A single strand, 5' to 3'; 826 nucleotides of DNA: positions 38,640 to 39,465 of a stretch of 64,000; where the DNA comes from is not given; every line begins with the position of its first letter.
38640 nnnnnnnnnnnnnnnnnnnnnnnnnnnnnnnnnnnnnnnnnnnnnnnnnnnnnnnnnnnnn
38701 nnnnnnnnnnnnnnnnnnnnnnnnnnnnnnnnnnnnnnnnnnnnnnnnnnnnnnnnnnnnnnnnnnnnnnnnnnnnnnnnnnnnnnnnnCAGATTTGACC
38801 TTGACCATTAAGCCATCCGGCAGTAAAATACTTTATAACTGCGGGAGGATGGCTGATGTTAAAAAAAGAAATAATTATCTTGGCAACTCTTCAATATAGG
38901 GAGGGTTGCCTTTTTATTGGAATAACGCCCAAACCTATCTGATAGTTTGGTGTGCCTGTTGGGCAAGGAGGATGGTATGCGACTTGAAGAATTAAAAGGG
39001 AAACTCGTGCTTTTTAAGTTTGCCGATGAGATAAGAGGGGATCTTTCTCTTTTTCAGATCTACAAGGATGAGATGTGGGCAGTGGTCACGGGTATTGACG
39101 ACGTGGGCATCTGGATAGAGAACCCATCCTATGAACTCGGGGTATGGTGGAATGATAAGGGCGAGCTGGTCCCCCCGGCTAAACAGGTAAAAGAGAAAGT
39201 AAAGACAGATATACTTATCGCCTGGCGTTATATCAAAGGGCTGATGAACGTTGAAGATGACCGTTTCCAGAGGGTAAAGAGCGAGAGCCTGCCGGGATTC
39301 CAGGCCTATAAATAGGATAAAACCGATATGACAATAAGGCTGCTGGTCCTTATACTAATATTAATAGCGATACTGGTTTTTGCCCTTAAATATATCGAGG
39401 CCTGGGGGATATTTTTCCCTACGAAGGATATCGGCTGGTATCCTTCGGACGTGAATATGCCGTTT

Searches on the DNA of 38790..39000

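Call 7: search_rna_families(source=window, start=38790, end=39000, threshold=evalue, max_evalue=10, show_alignments=3)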
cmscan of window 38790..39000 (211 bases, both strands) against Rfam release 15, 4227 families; matches with E-value up to 10: 8.
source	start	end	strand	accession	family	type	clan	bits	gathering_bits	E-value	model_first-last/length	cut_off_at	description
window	38827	38917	+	RF00515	PyrR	Cis-reg;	-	19.7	54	1.1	1-115/115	no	PyrR binding site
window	38854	38957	+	RF02618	SSRC34_2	Gene; sRNA;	-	14.8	48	4.8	1-125/125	no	Streptococcus sRNA 34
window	38849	38932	+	RF04302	mir-506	Gene; miRNA;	CL00140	14.6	84.5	2.6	1-81/81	no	mir-506 microRNA precursor family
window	38820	38880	-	RF00184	PVX_3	Cis-reg;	-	14.3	42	0.77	1-54/54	no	Potato virus X cis-acting regulatory element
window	38862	38915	-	RF02451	ncr1241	Gene; sRNA;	-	13.7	60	6.9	1-63/63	no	Bacillus sRNA ncr1241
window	38851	38929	+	RF04246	MIR169_8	Gene; miRNA;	CL00098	13.2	107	8.3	29-110/137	no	MIR169_8 microRNA precursor family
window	38868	38899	-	RF00377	snoU6-53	Gene; snRNA; snoRNA; CD-box;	-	11.2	36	8.3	1-110/110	no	Small nucleolar RNA U6-53/MBII-28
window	38796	38810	+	RF02089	CLRN1-AS1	Gene; lncRNA;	-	8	48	9.1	65-79/79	no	CLRN1 antisense RNA 1 conserved region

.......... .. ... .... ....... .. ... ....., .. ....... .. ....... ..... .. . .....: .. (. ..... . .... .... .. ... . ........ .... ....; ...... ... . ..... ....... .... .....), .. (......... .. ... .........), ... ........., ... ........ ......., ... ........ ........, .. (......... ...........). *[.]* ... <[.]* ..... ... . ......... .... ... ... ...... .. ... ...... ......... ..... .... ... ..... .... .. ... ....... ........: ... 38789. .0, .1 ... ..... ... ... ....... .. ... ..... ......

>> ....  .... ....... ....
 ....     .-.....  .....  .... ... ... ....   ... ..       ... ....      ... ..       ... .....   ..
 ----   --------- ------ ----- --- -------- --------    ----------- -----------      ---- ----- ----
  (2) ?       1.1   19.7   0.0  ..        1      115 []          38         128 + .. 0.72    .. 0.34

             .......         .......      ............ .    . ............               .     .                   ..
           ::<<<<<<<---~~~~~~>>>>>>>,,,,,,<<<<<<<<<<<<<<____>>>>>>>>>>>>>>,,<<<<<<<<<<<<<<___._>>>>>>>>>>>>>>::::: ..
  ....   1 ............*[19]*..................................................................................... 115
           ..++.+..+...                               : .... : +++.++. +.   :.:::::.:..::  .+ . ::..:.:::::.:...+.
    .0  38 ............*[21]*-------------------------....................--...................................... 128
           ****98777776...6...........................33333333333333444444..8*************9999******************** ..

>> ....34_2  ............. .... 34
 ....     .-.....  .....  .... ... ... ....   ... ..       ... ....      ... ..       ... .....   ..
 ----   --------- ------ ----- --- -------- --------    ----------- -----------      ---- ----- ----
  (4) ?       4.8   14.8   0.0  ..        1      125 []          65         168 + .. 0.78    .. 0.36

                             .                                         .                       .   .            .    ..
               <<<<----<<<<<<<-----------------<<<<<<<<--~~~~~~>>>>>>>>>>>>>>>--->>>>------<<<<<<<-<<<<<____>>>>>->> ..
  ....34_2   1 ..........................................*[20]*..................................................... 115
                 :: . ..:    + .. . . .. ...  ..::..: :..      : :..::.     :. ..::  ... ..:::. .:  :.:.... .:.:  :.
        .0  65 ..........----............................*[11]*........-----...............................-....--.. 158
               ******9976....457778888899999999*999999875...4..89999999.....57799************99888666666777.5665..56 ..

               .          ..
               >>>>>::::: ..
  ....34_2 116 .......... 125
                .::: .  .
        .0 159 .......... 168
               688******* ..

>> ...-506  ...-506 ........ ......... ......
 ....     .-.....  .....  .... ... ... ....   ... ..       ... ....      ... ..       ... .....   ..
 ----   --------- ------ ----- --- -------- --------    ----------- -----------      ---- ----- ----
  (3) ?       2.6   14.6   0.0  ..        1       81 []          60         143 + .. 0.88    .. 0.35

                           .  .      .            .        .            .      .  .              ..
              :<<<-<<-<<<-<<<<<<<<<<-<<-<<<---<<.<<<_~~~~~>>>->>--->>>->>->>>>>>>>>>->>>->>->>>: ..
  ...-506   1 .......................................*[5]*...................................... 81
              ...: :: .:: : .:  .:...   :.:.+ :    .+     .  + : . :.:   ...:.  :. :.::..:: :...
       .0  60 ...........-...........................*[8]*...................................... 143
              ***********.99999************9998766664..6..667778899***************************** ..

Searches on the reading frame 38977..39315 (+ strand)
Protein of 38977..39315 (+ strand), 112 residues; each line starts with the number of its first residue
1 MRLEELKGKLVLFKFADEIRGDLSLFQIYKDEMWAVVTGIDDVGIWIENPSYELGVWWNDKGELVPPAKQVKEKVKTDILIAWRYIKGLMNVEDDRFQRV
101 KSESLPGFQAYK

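Call 9: search_protein_families(library=pfam, proteins=[window:38977-39315:+], max_evalue=0.01)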
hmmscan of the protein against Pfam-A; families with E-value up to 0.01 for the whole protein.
window:38977-39315:+ (112 aa): 0 families

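Call 10: search_protein_families(library=ncbifam, proteins=[window:38977-39315:+], max_evalue=0.01)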
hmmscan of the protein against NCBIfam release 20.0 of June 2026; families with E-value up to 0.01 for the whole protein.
window:38977-39315:+ (112 aa): 0 families

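Call 51: find_encoding_contigs(protein=window:38977-39315:+, flank=3000, max_places=8)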
Protein window:38977-39315:+ (112 aa): 3 contigs read that carry it; 3 places shown.
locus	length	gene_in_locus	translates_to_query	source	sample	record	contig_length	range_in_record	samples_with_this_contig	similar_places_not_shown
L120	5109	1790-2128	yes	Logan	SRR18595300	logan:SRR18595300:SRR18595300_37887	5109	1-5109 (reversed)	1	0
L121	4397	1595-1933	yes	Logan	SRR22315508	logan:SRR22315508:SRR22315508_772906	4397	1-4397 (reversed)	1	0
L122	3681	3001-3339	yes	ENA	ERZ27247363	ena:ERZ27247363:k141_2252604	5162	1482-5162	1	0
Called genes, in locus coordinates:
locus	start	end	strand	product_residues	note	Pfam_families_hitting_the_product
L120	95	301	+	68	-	PF00313:CSD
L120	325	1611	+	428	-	PF02310:B12-binding, PF04055:Radical_SAM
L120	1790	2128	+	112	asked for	-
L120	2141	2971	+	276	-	PF12146:Hydrolase_4, PF00561:Abhydrolase_1, PF12697:Abhydrolase_6 (weak)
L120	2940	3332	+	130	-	PF01643:Acyl-ACP_TE, PF13279:4HBT_2, PF03061:4HBT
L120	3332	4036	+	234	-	PF00026:Asp (faint), PF13650:Asp_protease_2, PF13975:gag-asp_proteas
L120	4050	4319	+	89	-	-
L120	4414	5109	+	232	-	?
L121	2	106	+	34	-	?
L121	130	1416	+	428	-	PF02310:B12-binding, PF04055:Radical_SAM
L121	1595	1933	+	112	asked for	-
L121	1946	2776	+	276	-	PF12146:Hydrolase_4, PF00561:Abhydrolase_1, PF12697:Abhydrolase_6 (weak)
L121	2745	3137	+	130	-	PF01643:Acyl-ACP_TE, PF13279:4HBT_2, PF03061:4HBT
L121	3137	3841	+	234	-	PF00026:Asp (faint), PF13650:Asp_protease_2, PF13975:gag-asp_proteas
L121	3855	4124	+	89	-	-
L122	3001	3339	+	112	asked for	-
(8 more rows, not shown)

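Call 54: find_homologous_proteins(query=window:38977-39315:+, max_evalue=0.00001)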
Query window:38977-39315:+ (112 aa): 416 proteins with E <= 0.00001 among 417 candidates; the best 120 are listed.
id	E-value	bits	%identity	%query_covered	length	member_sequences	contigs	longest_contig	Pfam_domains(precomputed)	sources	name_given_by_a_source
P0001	6.2e-69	248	100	100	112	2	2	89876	-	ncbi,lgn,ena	ncbi:MAG: hypothetical protein WC301_01100 [Candidatus Omnitrophota bacterium]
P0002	2.6e-58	213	80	100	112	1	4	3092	-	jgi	jgi:hypothetical protein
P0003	3.6e-58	213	83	100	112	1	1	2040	-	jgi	-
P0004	4.7e-58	212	82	100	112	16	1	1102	-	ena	-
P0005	2.2e-57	210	82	100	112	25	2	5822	-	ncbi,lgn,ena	-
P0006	8.9e-57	208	78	100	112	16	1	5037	-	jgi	-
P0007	1.6e-56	207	81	100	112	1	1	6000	-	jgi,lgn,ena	-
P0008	1.8e-56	207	79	100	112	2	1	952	-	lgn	-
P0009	3.3e-56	207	82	100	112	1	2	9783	-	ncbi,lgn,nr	ncbi:MAG: hypothetical protein Q8N85_05830 [Candidatus Omnitrophota bacterium]|nr:hypothetical prote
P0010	6.1e-56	206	79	100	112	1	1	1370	-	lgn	-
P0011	6.1e-56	206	78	100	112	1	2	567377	-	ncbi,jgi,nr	ncbi:MAG: hypothetical protein C4533_04895 [Candidatus Omnitrophota bacterium]|jgi:hypothetical prot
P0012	9.4e-56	205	79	100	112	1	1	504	-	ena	-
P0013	9.8e-56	205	78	100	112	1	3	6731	-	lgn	-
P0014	1.2e-55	205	75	100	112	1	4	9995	-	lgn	-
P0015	1.2e-55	205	79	100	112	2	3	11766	-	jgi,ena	jgi:hypothetical protein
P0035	7.3e-55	202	76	100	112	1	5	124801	-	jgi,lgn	-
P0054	2.6e-54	200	78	100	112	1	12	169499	-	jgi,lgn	jgi:hypothetical protein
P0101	4.5e-53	196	77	100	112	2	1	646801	-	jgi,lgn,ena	-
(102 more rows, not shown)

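Call 55: find_encoding_contigs(protein=P0011, flank=10000, max_places=1)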
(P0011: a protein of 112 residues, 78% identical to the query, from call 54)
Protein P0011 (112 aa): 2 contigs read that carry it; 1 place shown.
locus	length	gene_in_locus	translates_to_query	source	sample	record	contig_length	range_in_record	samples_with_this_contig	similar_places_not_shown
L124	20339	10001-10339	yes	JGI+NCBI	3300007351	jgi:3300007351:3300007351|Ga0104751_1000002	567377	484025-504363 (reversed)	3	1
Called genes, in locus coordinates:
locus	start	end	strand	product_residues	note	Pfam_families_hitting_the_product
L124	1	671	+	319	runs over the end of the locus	PF01641:SelR, PF01625:PMSR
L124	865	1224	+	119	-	-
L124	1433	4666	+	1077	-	PF25596:CPSase_L_D1, PF02222:ATP-grasp, PF02786:CPSase_L_D2, PF07478:Dala_Dala_lig_C, PF02787:CPSase_L_D3, PF25596:CPSase_L_D1, PF02222:ATP-grasp, PF02786:CPSase_L_D2, +7 more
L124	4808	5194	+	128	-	PF02537:CRCB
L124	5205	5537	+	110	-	PF02641:DUF190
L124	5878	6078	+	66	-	PF00313:CSD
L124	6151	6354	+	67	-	PF00313:CSD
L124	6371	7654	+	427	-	PF02310:B12-binding, PF04055:Radical_SAM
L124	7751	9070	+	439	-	PF09925:DUF2157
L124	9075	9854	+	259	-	PF14345:GDYXXLXY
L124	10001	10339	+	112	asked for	-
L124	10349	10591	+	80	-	-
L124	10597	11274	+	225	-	-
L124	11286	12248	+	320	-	PF05170:AsmA (weak), PF05359:DUF748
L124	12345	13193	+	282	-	PF01842:ACT (weak), PF00551:Formyl_trans_N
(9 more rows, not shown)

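Call 56: find_encoding_contigs(protein=P0054, flank=10000, max_places=1)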
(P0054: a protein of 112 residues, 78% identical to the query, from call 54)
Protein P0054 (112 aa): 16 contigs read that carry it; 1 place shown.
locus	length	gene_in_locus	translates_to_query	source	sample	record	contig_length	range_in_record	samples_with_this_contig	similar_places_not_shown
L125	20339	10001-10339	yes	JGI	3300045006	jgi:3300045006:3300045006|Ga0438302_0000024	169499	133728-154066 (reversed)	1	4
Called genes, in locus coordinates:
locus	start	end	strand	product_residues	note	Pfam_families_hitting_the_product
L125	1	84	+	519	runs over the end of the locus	PF02264:LamB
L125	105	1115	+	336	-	PF00532:Peripla_BP_1, PF13407:Peripla_BP_4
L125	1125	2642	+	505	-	PF02463:SMC_N (faint), PF00005:ABC_tran, PF13304:AAA_21 (faint), PF00005:ABC_tran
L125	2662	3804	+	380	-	PF02653:BPD_transp_2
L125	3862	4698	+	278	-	PF02743:dCache_1, PF22309:HK-GC-Chemotax_sensor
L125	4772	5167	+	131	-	-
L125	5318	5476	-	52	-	-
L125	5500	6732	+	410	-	PF04851:ResIII, PF00270:DEAD, PF00271:Helicase_C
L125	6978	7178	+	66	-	PF00313:CSD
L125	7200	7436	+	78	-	PF00313:CSD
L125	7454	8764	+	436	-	PF02310:B12-binding, PF04055:Radical_SAM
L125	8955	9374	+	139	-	-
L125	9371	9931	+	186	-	PF00578:AhpC-TSA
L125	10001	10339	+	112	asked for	-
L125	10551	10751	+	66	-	PF00313:CSD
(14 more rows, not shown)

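Call 57: find_encoding_contigs(protein=P0101, flank=10000, max_places=1)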
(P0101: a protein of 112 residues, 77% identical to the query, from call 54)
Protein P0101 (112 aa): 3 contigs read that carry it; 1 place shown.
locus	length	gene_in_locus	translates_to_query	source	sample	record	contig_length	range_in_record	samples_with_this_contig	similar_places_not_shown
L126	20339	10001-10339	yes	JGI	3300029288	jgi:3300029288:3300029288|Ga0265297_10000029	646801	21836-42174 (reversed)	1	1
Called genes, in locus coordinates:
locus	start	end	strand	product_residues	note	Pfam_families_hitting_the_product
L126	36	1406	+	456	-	PF13230:GATase_4, PF13522:GATase_6, PF13537:GATase_7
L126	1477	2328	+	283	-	PF12849:PBP_like_2, PF13531:SBP_bac_11 (weak), PF01547:SBP_bac_1 (weak), PF12727:PBP_like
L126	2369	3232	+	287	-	PF00528:BPD_transp_1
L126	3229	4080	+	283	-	PF00528:BPD_transp_1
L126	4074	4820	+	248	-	PF00005:ABC_tran, PF13304:AAA_21 (faint)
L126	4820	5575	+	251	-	PF02463:SMC_N (faint), PF00005:ABC_tran, PF13304:AAA_21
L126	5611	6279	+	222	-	PF01895:PhoU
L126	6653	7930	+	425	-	PF04851:ResIII, PF00270:DEAD, PF00271:Helicase_C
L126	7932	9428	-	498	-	PF02310:B12-binding (weak), PF04055:Radical_SAM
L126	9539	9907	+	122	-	PF06252:GemA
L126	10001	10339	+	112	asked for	-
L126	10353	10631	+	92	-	PF08734:GYD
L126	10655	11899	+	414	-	PF00109:ketoacyl-synt, PF00108:Thiolase_N (faint), PF02801:Ketoacyl-synt_C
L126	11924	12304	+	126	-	PF01643:Acyl-ACP_TE, PF13279:4HBT_2, PF03061:4HBT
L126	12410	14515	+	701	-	PF03030:H_PPase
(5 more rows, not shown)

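Call 58: find_encoding_contigs(protein=P0009, flank=10000, max_places=1)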
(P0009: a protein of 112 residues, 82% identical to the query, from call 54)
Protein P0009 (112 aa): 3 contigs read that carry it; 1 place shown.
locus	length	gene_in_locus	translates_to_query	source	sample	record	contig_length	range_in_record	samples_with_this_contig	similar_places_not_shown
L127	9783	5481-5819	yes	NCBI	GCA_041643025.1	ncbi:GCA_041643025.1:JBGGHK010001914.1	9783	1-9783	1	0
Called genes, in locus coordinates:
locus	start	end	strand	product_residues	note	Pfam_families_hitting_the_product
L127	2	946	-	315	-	?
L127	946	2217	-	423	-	PF00709:Adenylsucc_synt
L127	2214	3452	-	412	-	PF00682:HMGL-like, PF22617:HCS_D2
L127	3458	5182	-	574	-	-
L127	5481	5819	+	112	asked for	-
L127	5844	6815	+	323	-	PF19783:DUF6268 (weak)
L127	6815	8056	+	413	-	PF00109:ketoacyl-synt, PF02801:Ketoacyl-synt_C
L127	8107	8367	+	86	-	PF00550:PP-binding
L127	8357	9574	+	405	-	PF00109:ketoacyl-synt, PF02801:Ketoacyl-synt_C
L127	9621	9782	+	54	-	?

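Call 59: find_encoding_contigs(protein=P0035, flank=10000, max_places=1)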
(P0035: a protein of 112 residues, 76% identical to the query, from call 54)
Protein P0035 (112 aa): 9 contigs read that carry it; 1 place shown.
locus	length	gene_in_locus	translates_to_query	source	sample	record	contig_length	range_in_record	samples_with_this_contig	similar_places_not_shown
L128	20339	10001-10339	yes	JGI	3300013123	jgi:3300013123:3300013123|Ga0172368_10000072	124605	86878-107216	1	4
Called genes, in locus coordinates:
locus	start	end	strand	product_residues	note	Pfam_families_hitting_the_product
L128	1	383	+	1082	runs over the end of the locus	PF00873:ACR_tran, PF03176:MMPL (weak)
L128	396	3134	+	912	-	PF00690:Cation_ATPase_N, PF00122:E1-E2_ATPase, PF00702:Hydrolase, PF13246:Cation_ATPase, PF00689:Cation_ATPase_C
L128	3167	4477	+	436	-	PF02040:ArsB, PF03600:CitMHS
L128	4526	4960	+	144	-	PF04945:YHS, PF08394:Arc_trans_TRASH (weak)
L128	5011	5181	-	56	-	-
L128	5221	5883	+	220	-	PF07610:DUF1573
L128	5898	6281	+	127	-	PF07681:DoxX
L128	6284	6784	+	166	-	PF13473:Cupredoxin_1, PF00116:COX2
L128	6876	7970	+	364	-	PF00425:Chorismate_bind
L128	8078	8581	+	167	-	PF03449:GreA_GreB_N, PF01272:GreA_GreB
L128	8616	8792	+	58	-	-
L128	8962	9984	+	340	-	PF01641:SelR, PF01625:PMSR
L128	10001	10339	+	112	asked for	-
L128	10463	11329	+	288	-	PF05050:Methyltransf_21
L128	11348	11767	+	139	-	PF07963:N_methyl (weak), PF16732:ComP_DUS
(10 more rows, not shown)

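Call 60: find_encoding_contigs(protein=P0005, flank=10000, max_places=1)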
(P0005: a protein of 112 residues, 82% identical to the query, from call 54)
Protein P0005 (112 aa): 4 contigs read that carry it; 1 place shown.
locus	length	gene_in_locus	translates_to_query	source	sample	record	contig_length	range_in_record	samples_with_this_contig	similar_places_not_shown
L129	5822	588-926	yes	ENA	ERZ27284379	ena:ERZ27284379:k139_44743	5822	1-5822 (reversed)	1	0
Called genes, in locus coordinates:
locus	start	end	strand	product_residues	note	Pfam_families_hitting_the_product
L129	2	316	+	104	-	?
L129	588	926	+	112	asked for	-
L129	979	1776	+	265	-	PF05677:DUF818 (weak), PF12146:Hydrolase_4, PF00561:Abhydrolase_1, PF12697:Abhydrolase_6 (weak)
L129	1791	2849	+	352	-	PF01137:RTC, PF05189:RTC_insert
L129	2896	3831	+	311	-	PF02423:OCD_Mu_crystall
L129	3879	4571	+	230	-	PF13650:Asp_protease_2, PF13975:gag-asp_proteas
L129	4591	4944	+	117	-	PF00166:Cpn10 (weak)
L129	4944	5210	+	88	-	-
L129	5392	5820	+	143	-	?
